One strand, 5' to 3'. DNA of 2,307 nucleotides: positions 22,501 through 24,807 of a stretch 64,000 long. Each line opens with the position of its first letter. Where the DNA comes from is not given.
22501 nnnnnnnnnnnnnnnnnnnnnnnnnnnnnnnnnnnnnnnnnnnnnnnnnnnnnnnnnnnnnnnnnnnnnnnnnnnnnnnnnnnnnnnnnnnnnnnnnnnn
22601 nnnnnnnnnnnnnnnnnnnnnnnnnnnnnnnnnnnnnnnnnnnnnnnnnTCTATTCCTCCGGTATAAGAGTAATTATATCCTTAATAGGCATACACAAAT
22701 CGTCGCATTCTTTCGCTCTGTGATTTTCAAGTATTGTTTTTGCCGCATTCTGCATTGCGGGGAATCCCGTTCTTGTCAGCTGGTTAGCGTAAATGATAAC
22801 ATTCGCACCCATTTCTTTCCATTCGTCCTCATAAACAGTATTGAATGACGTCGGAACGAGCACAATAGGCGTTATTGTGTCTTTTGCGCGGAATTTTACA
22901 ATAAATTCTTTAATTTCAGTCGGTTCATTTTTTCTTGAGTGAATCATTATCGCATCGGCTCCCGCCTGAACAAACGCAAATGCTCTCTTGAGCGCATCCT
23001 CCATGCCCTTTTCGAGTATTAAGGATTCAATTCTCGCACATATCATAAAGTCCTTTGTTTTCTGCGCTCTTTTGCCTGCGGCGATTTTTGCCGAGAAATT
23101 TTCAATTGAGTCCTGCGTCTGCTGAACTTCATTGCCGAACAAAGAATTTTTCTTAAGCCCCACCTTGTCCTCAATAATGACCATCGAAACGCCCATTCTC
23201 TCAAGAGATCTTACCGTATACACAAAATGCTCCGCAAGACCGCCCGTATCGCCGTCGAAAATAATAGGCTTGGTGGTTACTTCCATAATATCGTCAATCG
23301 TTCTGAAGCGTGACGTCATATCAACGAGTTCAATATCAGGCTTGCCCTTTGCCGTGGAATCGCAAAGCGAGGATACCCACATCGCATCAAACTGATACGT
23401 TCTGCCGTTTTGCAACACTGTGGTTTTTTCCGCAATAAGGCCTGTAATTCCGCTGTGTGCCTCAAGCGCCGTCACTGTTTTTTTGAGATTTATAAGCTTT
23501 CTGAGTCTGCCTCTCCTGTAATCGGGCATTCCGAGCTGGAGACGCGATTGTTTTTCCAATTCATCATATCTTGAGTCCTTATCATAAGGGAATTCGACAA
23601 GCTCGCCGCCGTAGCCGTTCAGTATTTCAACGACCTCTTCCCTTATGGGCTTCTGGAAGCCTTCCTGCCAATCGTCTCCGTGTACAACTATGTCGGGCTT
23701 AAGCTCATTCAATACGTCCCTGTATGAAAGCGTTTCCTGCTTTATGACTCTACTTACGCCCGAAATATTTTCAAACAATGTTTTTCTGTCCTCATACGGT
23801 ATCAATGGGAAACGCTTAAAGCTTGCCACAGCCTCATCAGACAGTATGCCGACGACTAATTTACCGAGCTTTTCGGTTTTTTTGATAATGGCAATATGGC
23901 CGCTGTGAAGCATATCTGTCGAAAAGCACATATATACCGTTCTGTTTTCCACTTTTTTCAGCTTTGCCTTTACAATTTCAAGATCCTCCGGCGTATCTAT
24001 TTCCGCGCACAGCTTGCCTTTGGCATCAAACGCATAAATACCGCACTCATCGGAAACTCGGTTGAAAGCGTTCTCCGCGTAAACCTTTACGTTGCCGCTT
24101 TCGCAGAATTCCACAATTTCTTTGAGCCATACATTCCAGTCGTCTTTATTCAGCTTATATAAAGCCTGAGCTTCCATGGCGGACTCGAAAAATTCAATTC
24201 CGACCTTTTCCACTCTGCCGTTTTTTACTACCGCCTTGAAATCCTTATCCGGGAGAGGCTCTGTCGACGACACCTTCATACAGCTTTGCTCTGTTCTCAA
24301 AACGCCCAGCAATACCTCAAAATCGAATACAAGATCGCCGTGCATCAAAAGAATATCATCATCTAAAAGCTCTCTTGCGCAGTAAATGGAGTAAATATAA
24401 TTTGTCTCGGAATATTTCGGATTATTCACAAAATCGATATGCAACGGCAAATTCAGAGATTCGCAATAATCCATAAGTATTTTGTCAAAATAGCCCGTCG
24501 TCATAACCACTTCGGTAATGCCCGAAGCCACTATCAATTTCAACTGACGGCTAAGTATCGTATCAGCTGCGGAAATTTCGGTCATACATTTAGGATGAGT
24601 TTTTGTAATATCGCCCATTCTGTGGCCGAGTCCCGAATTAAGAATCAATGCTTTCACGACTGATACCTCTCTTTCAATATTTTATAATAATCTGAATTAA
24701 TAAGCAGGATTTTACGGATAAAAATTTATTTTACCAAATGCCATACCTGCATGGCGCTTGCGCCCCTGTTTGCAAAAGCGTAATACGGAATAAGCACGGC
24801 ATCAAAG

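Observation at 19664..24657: Phosphonate cytidylylation-and-transfer operon with a three-domain NTase-CyTase-PepM fusion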

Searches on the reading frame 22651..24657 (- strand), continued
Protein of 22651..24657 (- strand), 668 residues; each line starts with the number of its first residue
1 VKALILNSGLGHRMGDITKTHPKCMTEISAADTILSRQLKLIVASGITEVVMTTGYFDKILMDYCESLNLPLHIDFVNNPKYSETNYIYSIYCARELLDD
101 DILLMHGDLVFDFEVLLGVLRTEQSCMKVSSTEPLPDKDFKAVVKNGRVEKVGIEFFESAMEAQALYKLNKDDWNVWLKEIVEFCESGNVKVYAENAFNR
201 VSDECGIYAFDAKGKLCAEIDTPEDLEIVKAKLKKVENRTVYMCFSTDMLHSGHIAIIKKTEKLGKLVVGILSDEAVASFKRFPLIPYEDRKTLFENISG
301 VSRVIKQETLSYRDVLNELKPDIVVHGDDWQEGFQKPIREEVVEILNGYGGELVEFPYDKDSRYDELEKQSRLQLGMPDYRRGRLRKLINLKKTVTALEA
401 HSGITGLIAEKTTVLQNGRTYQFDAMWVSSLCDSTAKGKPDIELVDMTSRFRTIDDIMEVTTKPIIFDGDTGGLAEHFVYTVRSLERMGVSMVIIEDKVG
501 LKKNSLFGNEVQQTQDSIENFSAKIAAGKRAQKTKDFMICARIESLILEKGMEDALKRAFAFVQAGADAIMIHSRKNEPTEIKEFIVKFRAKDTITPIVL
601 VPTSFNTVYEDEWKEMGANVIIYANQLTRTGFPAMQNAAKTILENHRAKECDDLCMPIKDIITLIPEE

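Call 58: predict_structure(alignment_id=A3)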
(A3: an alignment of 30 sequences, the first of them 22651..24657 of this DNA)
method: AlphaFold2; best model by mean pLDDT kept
length: 668 residues; sequences in the alignment: 30
mean_pLDDT: 77.4   pTM: 0.56
mean pLDDT of the five models: 77.4, 73.7, 73.2, 68.8, 67.2
residues with pLDDT >= 90: 220; 70-90: 253; 50-70: 122; < 50: 73
segments of 3 or more residues with pLDDT < 50: 400-415, 419-438, 447-453, 504-508, 625-633, 657-668
pLDDT, mean of each block of 10 residues (from residue 1): 88 75 88 93 92 87 93 94 91 96 95 92 95 81 92 82 94 97 96 94 95 90 89 88 75 83 89 74 65 83 87 89 82 68 89 81 74 59 71 67 34 47 42 42 56 50 70 71 75 76 50 73 90 85 77 90 94 74 89 90 58 82 53 51 57 52 36
secondary structure, 60 per line:
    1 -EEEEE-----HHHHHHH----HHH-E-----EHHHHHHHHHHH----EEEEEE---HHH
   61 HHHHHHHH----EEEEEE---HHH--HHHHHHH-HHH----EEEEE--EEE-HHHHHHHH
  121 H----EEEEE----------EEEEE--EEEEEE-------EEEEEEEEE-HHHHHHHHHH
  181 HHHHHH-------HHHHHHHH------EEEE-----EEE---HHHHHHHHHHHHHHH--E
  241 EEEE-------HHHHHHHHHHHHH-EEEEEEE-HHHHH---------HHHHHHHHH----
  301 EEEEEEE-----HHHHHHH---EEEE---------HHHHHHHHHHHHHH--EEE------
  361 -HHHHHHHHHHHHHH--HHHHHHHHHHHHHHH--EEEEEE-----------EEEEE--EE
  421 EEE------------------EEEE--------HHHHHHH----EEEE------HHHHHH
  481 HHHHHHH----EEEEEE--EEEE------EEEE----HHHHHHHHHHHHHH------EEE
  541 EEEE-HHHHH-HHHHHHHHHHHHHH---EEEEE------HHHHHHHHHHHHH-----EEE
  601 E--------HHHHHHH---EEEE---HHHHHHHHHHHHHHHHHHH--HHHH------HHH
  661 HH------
elements in order (helices of 4 or more, strands of 3 or more residues): E2-6 H12-18 H34-44 E49-54 H58-68 E73-78 H87-93 E102-106 E109-111 H113-121 E126-130 E141-145 E148-153 E161-169 H171-186 H194-201 E208-211 E217-219 H223-237 E240-244 H252-264 E266-272 H274-278 H288-296 E301-307 H313-319 E323-326 H336-349 E352-354 H362-375 H378-392 E395-400 E412-416 E419-423 E442-445 H454-460 E465-468 H475-487 E492-497 E500-503 E510-513 H518-531 E538-544 H546-550 H552-565 E569-573 H580-592 E598-601 H610-616 E620-623 H627-645 H648-651 H658-662

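Call 60: find_encoding_contigs(protein=P0131, flank=7000, max_places=2)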
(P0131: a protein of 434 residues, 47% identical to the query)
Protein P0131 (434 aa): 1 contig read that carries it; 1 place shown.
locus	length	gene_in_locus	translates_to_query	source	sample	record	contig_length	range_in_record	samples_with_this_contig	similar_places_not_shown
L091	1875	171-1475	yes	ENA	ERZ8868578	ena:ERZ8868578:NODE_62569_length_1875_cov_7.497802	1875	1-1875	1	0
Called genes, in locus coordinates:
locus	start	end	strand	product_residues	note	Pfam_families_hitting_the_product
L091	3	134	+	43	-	?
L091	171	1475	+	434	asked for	PF01467:CTP_transf_like, PF13714:PEP_mutase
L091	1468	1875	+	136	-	?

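Call 61: find_encoding_contigs(protein=P0141, flank=7000, max_places=2)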
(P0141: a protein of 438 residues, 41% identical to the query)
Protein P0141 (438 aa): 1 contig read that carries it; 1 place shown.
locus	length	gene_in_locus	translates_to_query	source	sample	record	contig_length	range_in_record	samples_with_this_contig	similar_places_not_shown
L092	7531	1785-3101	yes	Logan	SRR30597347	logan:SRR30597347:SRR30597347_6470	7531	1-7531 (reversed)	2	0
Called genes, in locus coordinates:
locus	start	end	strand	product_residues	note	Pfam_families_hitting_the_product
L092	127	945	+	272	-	PF05050:Methyltransf_21 (weak)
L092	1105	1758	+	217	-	PF13489:Methyltransf_23, PF13649:Methyltransf_25, PF13847:Methyltransf_31 (weak), PF08241:Methyltransf_11 (weak), PF08242:Methyltransf_12 (weak)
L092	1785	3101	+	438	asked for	PF01467:CTP_transf_like, PF13714:PEP_mutase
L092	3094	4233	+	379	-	PF02776:TPP_enzyme_N, PF02775:TPP_enzyme_C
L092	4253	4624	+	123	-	PF01467:CTP_transf_like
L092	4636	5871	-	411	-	-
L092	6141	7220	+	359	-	-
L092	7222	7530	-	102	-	?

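Call 62: find_encoding_contigs(protein=P0158, flank=7000, max_places=2)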
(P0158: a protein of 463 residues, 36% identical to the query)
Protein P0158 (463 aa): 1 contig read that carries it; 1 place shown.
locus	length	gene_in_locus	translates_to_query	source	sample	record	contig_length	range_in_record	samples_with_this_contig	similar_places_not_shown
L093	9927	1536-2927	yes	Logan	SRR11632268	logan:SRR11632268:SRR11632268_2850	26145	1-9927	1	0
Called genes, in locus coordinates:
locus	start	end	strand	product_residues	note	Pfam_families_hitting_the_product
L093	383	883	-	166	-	PF13751:DDE_Tnp_1_6 (faint)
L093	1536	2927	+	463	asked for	PF01467:CTP_transf_like, PF13714:PEP_mutase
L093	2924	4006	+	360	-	PF00465:Fe-ADH, PF25137:ADH_Fe_C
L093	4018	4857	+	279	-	-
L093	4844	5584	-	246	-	PF02668:TauD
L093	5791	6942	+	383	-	PF00155:Aminotran_1_2, PF01041:DegT_DnrJ_EryC1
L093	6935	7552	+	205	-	PF02223:Thymidylate_kin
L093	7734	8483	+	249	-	-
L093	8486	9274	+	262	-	PF01061:ABC2_membrane, PF12698:ABC2_membrane_3 (weak)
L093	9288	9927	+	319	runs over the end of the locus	PF00005:ABC_tran, PF13304:AAA_21 (weak)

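Call 63: list_cluster_members(proteins=[window:22651-24657:-, window:15783-17456:-, window:24726-26564:-, window:20494-21612:-, window:19664-20470:-])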
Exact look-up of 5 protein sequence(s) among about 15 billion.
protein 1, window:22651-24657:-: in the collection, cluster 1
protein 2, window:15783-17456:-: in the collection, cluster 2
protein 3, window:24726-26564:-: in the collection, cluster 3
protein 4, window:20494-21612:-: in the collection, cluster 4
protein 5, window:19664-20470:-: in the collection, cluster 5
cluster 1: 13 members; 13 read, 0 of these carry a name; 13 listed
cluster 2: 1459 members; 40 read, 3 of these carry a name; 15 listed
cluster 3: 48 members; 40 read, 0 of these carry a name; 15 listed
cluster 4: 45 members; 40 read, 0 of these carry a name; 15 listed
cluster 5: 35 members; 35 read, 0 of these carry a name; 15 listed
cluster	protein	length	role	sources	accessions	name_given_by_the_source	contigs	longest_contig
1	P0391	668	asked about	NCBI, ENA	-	-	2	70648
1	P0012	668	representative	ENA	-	-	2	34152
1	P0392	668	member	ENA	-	-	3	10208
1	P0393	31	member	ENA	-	-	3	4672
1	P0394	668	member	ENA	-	-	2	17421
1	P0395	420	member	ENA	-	-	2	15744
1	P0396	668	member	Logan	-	-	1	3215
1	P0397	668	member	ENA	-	-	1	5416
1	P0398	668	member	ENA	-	-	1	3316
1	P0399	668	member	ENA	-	-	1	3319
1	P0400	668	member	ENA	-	-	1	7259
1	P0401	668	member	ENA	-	-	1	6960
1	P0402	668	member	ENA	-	-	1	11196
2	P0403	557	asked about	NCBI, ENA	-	-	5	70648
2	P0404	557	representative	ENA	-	-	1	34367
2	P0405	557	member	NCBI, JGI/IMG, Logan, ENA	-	isopropylmalate/homocitrate/citramalate synthases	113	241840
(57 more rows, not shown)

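Call 64: find_encoding_contigs(protein=P0405, flank=10000, max_places=5)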
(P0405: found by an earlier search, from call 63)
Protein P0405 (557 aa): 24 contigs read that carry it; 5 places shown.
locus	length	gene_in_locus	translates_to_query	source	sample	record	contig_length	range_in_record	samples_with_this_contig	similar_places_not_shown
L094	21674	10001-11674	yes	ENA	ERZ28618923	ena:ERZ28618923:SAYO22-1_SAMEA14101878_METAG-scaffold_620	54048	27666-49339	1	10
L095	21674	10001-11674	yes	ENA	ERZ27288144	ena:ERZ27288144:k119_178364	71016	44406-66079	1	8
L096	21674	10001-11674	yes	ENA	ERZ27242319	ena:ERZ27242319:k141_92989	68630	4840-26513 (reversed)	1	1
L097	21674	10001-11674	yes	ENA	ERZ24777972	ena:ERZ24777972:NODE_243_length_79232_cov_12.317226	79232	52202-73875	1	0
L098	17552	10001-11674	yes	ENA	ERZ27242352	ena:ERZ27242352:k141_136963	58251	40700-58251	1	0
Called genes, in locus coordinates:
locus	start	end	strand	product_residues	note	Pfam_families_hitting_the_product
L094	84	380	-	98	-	PF12797:Fer4_2 (faint), PF13484:Fer4_16 (faint), PF00037:Fer4 (weak), PF12837:Fer4_6 (faint), PF13237:Fer4_10 (weak), PF14697:Fer4_21 (weak), PF12838:Fer4_7, PF13187:Fer4_9, +2 more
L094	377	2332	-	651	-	PF00890:FAD_binding_2, PF01134:GIDA (weak), PF01266:DAO (weak), PF07992:Pyr_redox_2 (faint), PF12831:FAD_oxidored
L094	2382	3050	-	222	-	PF07314:Lit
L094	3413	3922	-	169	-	PF01613:Flavin_Reduct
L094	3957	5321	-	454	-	PF01554:MatE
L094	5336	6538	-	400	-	PF17785:PUA_3, PF10672:Methyltrans_SAM, PF02475:TRM5-TYW2_MTfase, PF02005:TRM (weak), PF03602:Cons_hypoth95, PF06325:PrmA (weak), PF13847:Methyltransf_31, PF13649:Methyltransf_25 (weak), +3 more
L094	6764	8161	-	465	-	PF03023:MurJ (weak), PF01554:MatE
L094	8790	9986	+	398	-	PF00291:PALP, PF13291:ACT_4 (weak)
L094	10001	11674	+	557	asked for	PF00682:HMGL-like, PF22615:IPMS_D2, PF08502:LeuA_dimer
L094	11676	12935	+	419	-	PF00330:Aconitase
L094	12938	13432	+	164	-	PF00694:Aconitase_C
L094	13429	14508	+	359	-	PF00180:Iso_dh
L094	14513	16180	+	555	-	PF02776:TPP_enzyme_N, PF00205:TPP_enzyme_M, PF02775:TPP_enzyme_C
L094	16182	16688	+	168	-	PF01842:ACT, PF22629:ACT_AHAS_ss, PF13710:ACT_5, PF10369:ALS_ss_C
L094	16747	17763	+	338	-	PF02826:2-Hacid_dh_C (weak), PF03446:NAD_binding_2 (weak), PF03807:F420_oxidored (weak), PF07991:KARI_N, PF01450:KARI_C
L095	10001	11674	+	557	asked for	PF00682:HMGL-like, PF22615:IPMS_D2, PF08502:LeuA_dimer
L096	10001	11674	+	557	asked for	PF00682:HMGL-like, PF22615:IPMS_D2, PF08502:LeuA_dimer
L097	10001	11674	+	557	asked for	PF00682:HMGL-like, PF22615:IPMS_D2, PF08502:LeuA_dimer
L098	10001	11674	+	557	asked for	PF00682:HMGL-like, PF22615:IPMS_D2, PF08502:LeuA_dimer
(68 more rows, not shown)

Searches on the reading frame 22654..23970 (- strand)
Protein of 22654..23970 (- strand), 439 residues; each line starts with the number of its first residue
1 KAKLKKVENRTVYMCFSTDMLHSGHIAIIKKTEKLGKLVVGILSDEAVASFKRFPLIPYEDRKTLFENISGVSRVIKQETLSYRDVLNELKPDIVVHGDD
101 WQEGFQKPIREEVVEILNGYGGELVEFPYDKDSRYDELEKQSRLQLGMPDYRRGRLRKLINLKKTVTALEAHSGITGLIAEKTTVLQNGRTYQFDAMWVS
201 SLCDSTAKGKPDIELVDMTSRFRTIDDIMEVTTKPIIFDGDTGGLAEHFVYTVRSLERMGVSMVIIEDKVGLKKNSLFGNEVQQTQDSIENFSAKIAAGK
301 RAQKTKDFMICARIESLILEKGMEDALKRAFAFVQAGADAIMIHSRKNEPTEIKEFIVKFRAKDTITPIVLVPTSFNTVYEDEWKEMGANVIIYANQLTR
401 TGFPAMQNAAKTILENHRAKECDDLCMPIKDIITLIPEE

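Call 13: search_solved_structures(query=window:22654-23970:-, max_evalue=0.001, show_alignments=3)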
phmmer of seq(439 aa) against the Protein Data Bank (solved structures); distinct sequences matched with E-value up to 0.001: 25.
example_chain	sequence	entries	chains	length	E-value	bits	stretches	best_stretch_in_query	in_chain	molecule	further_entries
5unc_A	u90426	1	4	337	1.4e-38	136.1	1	151-433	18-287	PHOSPHOENOLPYRUVATE PHOSPHOMUTASE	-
1m1b_A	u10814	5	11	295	8e-38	133.6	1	154-435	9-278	PHOSPHOENOLPYRUVATE PHOSPHOMUTASE | PROTEIN (PHOSPHOENOLPYRUVATE MUTASE)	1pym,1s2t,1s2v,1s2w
5x3d_A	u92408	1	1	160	8.9e-37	130.1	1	10-131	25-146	Phosphoenolpyruvate phosphomutase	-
1s2u_A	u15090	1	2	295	9.3e-37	130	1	155-435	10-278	Phosphoenolpyruvate phosphomutase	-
2dua_A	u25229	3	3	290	6.7e-33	117.3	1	169-436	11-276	Phosphonopyruvate hydrolase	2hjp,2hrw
4iqd_A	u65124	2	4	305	3.7e-13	52.3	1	168-420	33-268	Carboxyvinyl-carboxyphosphonate phosphorylmutase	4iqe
1zlp_A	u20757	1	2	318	1.1e-12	50.8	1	193-420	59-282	petal death protein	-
6t4v_C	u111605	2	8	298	3e-12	49.3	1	205-412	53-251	2-methylisocitrate lyase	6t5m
3eoo_A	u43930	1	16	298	9.6e-12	47.7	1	193-378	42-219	Methylisocitrate lyase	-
1xg3_A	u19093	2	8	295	1.5e-11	47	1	205-343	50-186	Probable methylisocitrate lyase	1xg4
1o5q_A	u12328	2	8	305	2.2e-11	46.5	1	204-343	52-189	Probable methylisocitrate lyase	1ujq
1mum_A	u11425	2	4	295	4e-11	45.6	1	205-343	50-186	2-methylisocitrate lyase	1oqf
9hra_A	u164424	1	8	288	4.3e-10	42.2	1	192-349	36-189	2-methylisocitrate lyase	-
9hgk_A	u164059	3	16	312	5.3e-10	41.9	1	192-349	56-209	2-methylisocitrate lyase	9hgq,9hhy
9hgo_A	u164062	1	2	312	1.4e-09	40.6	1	192-349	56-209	2-methylisocitrate lyase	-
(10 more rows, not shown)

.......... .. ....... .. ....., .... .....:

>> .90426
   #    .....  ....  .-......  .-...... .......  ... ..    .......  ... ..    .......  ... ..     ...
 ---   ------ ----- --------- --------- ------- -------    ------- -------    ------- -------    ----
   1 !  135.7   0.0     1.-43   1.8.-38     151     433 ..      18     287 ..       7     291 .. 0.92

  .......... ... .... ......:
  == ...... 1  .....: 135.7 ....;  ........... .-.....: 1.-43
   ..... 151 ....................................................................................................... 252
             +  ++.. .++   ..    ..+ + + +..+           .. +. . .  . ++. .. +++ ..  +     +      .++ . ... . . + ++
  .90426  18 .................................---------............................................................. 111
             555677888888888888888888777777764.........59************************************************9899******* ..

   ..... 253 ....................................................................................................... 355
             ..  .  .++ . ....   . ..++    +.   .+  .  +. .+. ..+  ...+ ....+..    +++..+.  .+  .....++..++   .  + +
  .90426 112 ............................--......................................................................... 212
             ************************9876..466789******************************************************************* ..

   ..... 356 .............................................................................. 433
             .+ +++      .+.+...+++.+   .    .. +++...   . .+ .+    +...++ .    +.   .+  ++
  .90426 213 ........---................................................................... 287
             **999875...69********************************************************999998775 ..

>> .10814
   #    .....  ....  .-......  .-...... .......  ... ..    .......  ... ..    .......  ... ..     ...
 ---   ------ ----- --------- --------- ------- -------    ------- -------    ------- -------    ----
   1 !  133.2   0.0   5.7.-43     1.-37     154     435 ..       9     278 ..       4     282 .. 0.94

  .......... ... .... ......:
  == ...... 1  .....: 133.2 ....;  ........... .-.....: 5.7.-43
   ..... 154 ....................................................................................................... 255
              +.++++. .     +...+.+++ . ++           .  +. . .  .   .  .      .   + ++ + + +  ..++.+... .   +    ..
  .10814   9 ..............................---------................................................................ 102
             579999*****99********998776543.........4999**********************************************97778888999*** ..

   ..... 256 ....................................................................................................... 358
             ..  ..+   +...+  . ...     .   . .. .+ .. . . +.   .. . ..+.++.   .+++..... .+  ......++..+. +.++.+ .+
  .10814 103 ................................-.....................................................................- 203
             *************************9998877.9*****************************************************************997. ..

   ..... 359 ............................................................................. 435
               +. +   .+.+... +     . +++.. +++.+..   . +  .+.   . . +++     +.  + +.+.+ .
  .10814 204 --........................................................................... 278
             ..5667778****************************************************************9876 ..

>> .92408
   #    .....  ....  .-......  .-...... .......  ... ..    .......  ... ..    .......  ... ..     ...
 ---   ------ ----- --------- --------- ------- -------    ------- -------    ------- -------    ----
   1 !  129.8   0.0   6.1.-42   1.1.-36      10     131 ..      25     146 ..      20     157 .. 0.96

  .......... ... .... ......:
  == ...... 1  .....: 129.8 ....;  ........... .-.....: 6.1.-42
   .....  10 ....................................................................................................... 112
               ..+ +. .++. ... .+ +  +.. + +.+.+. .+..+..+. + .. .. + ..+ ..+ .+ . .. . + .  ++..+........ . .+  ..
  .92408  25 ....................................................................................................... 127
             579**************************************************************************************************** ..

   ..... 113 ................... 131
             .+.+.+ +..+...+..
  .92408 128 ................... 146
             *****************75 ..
